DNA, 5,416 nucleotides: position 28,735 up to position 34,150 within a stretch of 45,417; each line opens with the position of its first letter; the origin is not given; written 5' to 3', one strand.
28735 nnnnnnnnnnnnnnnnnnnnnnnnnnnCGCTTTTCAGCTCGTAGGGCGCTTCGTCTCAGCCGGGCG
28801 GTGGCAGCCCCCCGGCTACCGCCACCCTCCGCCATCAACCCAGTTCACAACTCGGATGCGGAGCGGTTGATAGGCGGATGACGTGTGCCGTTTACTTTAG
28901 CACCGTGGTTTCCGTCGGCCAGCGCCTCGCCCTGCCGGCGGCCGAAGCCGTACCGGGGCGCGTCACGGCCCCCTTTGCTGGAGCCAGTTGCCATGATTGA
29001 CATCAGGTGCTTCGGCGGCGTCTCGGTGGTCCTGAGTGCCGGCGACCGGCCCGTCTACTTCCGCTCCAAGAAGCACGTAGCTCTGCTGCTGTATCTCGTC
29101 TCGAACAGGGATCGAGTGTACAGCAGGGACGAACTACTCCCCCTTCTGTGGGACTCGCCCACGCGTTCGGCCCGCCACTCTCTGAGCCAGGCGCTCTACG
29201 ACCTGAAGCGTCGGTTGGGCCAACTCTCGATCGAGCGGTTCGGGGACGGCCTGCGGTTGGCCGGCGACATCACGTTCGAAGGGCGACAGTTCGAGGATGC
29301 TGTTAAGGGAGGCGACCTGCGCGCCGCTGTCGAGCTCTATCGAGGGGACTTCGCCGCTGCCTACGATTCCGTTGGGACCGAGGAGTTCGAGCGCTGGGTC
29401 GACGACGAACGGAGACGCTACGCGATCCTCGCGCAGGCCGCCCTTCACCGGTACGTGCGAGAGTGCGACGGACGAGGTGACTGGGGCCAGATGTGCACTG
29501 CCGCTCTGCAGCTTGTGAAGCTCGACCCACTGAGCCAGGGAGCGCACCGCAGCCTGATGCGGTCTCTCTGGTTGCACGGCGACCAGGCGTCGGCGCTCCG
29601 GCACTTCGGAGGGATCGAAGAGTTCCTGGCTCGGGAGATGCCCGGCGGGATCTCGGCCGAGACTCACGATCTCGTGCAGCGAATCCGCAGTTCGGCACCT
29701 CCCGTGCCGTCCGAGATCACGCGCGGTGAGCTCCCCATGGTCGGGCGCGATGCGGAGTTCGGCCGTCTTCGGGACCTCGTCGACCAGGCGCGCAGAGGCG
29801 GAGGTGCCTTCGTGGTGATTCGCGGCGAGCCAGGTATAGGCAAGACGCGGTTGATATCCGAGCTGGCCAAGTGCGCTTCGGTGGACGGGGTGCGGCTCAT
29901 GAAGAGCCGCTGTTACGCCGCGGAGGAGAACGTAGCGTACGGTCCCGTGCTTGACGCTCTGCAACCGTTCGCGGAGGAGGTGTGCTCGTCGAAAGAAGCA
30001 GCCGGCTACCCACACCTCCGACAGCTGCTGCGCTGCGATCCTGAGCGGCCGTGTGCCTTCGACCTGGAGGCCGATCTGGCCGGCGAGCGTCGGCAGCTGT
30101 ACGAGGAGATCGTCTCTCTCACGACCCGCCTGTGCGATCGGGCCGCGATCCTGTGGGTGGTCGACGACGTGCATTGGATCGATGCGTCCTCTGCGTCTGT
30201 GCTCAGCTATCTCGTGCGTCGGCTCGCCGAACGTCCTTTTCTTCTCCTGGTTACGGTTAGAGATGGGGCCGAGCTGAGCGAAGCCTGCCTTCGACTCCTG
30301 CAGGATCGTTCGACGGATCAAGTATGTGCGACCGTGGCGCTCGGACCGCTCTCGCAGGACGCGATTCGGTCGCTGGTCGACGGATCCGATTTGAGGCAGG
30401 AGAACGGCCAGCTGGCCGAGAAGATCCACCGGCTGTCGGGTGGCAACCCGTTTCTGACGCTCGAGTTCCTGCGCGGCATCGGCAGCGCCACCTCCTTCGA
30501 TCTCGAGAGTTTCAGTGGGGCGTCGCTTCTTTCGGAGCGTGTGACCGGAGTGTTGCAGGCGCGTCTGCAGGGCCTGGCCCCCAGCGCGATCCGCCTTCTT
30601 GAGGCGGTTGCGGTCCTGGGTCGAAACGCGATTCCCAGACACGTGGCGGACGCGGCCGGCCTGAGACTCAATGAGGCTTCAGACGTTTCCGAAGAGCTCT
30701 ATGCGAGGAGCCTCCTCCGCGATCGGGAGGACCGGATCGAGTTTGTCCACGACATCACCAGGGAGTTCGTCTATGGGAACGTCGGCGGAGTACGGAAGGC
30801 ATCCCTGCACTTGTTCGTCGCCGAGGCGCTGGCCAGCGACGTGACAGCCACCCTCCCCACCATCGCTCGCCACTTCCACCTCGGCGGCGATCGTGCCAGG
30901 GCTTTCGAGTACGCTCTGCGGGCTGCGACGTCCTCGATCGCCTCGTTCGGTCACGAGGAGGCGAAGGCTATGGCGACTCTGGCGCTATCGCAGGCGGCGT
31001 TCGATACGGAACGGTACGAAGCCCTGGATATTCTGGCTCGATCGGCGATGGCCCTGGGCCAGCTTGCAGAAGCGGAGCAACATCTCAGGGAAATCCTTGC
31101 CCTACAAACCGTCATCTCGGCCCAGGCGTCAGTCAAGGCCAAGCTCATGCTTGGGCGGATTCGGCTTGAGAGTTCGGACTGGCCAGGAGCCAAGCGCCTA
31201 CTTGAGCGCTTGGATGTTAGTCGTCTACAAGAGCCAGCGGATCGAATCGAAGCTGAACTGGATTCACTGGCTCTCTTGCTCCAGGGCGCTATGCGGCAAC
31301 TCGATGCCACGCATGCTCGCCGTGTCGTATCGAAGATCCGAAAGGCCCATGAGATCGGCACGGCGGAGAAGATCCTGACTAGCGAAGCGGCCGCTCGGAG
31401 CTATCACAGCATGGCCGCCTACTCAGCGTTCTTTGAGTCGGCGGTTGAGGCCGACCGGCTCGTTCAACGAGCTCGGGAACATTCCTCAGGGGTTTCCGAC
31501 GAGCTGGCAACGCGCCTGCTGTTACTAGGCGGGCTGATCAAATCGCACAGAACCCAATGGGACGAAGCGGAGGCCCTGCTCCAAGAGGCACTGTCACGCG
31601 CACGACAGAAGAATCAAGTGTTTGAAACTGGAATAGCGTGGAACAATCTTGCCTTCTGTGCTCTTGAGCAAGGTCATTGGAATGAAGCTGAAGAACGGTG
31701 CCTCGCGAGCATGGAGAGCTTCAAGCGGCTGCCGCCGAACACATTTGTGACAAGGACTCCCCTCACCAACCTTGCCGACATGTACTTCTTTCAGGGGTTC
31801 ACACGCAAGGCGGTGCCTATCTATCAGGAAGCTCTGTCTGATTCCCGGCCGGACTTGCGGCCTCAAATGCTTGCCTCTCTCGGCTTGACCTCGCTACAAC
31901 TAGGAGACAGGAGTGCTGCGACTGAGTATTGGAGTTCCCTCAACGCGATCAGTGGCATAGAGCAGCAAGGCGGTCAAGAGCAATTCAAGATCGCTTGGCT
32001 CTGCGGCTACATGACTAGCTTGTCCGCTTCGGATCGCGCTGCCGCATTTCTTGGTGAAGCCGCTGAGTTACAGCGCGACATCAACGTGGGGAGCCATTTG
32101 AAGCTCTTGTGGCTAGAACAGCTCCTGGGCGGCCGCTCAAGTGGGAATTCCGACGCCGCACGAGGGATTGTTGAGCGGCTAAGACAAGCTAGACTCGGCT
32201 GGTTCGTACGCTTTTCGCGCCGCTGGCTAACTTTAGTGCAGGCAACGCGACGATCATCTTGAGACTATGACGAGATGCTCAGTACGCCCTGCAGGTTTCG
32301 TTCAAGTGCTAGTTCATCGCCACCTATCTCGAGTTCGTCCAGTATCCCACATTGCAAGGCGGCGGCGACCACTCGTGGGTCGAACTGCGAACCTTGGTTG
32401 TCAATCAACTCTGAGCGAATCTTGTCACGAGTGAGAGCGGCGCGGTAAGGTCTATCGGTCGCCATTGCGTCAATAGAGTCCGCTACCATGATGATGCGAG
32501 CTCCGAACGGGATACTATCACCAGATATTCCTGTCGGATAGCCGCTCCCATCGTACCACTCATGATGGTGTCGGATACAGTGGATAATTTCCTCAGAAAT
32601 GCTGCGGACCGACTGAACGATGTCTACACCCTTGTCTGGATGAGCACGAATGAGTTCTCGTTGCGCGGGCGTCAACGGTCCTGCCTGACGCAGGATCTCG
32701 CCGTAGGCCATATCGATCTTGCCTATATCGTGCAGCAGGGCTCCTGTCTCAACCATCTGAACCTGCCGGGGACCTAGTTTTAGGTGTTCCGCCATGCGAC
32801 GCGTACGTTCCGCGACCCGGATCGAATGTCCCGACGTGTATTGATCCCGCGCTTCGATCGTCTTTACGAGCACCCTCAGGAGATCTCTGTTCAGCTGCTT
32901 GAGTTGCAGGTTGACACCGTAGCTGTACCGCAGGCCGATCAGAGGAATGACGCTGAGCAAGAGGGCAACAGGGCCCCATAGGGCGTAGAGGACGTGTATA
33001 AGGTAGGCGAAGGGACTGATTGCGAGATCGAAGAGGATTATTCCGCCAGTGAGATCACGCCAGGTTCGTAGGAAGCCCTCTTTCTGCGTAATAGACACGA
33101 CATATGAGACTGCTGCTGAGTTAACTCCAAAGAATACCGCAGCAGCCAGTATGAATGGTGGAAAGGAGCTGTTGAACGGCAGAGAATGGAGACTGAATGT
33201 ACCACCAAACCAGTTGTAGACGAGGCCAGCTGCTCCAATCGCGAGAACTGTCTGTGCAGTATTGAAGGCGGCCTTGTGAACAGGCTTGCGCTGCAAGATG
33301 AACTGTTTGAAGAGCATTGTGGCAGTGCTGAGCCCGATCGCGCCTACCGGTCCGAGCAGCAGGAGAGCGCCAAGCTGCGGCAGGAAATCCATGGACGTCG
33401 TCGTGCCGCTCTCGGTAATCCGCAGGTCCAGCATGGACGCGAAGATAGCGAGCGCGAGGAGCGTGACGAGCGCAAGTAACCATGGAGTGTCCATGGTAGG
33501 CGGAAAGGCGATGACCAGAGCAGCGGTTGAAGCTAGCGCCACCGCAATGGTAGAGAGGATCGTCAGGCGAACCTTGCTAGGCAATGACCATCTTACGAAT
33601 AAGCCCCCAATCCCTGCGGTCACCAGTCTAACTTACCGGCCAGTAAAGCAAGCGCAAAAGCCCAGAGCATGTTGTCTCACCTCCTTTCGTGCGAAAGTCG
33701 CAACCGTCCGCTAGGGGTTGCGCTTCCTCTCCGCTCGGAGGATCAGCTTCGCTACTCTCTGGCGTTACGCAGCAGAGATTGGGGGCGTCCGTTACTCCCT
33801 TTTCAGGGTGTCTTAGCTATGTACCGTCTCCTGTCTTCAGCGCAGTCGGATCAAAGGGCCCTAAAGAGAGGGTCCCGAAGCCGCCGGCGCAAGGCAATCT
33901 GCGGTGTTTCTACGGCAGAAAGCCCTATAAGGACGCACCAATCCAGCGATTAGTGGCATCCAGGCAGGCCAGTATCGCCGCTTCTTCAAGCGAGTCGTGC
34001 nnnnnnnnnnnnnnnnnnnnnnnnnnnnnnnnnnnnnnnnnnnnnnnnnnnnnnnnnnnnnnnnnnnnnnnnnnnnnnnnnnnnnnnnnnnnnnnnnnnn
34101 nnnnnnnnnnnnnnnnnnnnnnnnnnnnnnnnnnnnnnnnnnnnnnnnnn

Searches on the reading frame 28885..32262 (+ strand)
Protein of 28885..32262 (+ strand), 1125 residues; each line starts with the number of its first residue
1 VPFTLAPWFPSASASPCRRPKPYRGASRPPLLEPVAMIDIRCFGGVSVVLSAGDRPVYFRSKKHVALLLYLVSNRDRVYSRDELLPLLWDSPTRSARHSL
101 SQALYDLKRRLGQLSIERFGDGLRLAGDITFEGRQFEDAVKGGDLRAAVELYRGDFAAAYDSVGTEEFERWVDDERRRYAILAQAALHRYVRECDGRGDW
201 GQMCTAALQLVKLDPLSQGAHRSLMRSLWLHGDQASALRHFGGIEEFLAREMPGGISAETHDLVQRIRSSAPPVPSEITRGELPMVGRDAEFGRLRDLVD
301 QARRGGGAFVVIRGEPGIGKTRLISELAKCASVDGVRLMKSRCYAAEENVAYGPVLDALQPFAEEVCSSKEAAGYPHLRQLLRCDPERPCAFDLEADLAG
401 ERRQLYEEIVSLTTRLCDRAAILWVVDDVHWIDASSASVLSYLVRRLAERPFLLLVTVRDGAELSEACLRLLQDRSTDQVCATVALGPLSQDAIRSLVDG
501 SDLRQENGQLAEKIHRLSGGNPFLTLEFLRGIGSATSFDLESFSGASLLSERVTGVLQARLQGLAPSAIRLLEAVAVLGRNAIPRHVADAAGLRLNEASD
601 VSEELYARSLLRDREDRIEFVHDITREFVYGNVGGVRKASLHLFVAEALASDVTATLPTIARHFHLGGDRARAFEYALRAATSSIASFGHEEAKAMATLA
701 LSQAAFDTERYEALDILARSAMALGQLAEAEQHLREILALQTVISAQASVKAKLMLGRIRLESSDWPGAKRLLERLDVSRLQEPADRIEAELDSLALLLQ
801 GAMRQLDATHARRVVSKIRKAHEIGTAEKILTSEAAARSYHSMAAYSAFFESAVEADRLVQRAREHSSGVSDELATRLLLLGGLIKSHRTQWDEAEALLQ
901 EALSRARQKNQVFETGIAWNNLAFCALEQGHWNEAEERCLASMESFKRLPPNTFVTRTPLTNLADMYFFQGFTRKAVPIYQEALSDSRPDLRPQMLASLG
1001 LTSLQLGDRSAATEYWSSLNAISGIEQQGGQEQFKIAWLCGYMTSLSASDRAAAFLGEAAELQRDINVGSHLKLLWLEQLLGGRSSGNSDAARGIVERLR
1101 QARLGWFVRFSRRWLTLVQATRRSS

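Call 3: search_protein_families(library=pfam, proteins=[window:28885-32262:+], max_evalue=0.1)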
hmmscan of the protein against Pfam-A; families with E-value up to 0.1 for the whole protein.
window:28885-32262:+ (1125 aa): 19 families
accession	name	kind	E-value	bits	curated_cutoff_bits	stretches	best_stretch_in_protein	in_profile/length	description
PF13191.12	AAA_16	-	2.7e-23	83.7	32.6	1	285-454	2-166/167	AAA ATPase domain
PF13424.12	TPR_12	-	2.4e-14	53.7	30.1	2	915-985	2-73/77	Tetratricopeptide repeat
PF03704.23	BTAD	-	1.2e-11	45.6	22.1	1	144-268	28-146/146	Bacterial transcriptional activator domain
PF07719.23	TPR_2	-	1.5e-08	34.5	27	1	712-740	2-30/34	Tetratricopeptide repeat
PF14559.12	TPR_19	-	7.1e-07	29.9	25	2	721-777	1-52/68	Tetratricopeptide repeat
PF00486.34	Trans_reg_C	-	1.4e-06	28.7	26.2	1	61-113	7-59/77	Transcriptional regulatory protein, C terminal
PF13374.12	TPR_10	-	6.2e-06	26.5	27.5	0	713-740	4-31/42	Tetratricopeptide repeat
PF13401.12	AAA_22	-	2.1e-05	25.3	27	1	306-448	4-109/130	AAA domain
PF00515.34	TPR_1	-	4.8e-05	23.4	27.8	0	918-937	3-22/34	Tetratricopeptide repeat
PF13181.12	TPR_8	-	0.0034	17.9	25.7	0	712-740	2-30/34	Tetratricopeptide repeat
PF05729.18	NACHT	-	0.0039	17.5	26.7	0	310-332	3-25/167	NACHT domain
PF10923.14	BrxC_BrxD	-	0.0048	16.3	22.2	1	285-332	27-74/414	BREX system ATP-binding protein BrxC/D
PF13481.12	AAA_25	-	0.0086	16.2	27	1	283-343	10-68/195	AAA domain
PF13174.12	TPR_6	-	0.011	16.7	26.3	0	712-738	1-27/33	Tetratricopeptide repeat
PF20720.3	nSTAND3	-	0.011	15.9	27.2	1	309-339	19-49/155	Novel STAND NTPase 3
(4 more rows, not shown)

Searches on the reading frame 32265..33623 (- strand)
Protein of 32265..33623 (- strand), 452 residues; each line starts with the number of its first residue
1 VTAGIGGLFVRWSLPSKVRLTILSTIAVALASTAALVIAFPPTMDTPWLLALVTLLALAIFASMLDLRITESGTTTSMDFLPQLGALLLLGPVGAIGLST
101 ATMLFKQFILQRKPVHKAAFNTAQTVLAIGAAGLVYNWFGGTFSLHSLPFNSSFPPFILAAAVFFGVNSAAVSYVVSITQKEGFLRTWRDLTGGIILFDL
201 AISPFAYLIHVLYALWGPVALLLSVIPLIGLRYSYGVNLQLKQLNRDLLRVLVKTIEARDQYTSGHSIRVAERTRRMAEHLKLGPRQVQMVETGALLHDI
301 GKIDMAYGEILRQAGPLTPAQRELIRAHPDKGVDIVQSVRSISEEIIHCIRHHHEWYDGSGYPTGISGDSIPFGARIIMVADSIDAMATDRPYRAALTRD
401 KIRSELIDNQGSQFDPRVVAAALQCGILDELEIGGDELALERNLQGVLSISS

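Call 3: search_protein_families(library=pfam, proteins=[window:32265-33623:-], max_evalue=0.1)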
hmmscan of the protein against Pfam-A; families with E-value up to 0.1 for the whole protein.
window:32265-33623:- (452 aa): 4 families
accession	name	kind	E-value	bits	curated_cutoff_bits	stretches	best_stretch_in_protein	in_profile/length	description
PF13487.12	HD_5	-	1.8e-32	112.9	27.2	1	251-418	2-170/170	HD domain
PF01966.28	HD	-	1.1e-17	64.8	22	1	264-387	2-116/116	HD domain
PF20972.2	MASE9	-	1.1e-08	35.7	24.3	1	89-231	59-191/203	MASE9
PF08668.18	HDOD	-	0.007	16.3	22.9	1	263-306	95-136/196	HDOD domain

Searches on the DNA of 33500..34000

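Call 39: search_rna_families(source=window, start=33500, end=34000, threshold=evalue, max_evalue=1)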
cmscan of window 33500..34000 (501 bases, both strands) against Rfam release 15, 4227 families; matches with E-value up to 1: 0.
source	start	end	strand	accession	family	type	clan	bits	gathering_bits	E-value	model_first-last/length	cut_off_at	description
